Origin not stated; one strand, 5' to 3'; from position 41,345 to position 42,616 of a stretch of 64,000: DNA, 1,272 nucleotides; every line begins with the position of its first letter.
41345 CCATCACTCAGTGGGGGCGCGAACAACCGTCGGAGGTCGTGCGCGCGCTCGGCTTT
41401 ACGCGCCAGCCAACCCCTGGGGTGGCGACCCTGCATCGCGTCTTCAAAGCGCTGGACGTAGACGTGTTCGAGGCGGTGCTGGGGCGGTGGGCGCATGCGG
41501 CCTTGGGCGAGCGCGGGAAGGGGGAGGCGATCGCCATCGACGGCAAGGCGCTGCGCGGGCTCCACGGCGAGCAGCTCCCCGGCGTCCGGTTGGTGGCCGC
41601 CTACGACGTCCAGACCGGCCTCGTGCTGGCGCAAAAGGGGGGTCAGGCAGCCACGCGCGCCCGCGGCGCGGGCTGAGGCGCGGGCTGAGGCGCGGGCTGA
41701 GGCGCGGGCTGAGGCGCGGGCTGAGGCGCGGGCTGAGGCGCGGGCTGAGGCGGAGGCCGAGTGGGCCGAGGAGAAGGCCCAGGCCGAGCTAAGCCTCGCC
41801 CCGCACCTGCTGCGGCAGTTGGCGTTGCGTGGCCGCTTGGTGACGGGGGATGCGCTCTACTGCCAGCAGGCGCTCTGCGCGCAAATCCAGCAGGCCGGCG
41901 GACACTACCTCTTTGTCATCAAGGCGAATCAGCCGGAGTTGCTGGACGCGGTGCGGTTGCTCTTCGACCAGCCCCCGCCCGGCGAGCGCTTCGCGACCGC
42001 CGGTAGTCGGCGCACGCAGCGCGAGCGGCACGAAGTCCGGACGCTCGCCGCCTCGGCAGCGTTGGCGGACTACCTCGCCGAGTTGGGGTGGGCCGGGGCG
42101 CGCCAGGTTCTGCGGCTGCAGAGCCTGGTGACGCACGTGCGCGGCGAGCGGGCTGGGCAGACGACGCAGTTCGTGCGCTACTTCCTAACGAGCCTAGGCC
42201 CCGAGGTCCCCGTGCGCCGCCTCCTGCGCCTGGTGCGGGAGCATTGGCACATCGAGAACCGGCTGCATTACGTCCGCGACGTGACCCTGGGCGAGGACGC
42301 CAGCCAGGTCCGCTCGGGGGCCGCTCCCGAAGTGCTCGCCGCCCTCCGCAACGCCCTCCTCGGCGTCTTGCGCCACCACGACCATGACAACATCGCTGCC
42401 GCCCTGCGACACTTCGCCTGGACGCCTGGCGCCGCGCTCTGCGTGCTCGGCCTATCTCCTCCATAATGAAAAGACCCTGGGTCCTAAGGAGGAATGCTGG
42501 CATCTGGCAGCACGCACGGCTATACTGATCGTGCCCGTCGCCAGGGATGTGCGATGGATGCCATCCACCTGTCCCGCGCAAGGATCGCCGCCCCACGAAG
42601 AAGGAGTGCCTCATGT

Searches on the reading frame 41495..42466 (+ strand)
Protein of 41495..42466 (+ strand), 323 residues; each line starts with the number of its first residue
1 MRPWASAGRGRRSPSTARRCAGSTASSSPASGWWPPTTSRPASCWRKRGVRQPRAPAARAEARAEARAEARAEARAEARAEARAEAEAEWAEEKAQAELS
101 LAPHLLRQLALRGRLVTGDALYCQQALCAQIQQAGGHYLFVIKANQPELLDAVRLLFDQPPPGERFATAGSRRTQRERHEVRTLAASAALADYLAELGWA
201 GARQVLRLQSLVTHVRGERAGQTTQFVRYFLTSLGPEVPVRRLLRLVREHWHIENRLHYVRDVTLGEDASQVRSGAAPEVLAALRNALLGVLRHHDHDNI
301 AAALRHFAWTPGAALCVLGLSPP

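Call 50: search_protein_families(library=pfam, proteins=[window:41495-42466:+], max_evalue=0.001)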
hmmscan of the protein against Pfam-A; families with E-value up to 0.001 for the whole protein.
window:41495-42466:+ (323 aa): 1 family
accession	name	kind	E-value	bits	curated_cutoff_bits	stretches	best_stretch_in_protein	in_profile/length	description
PF01609.27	DDE_Tnp_1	-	6.5e-11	42.8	23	1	99-285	62-194/200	Transposase DDE domain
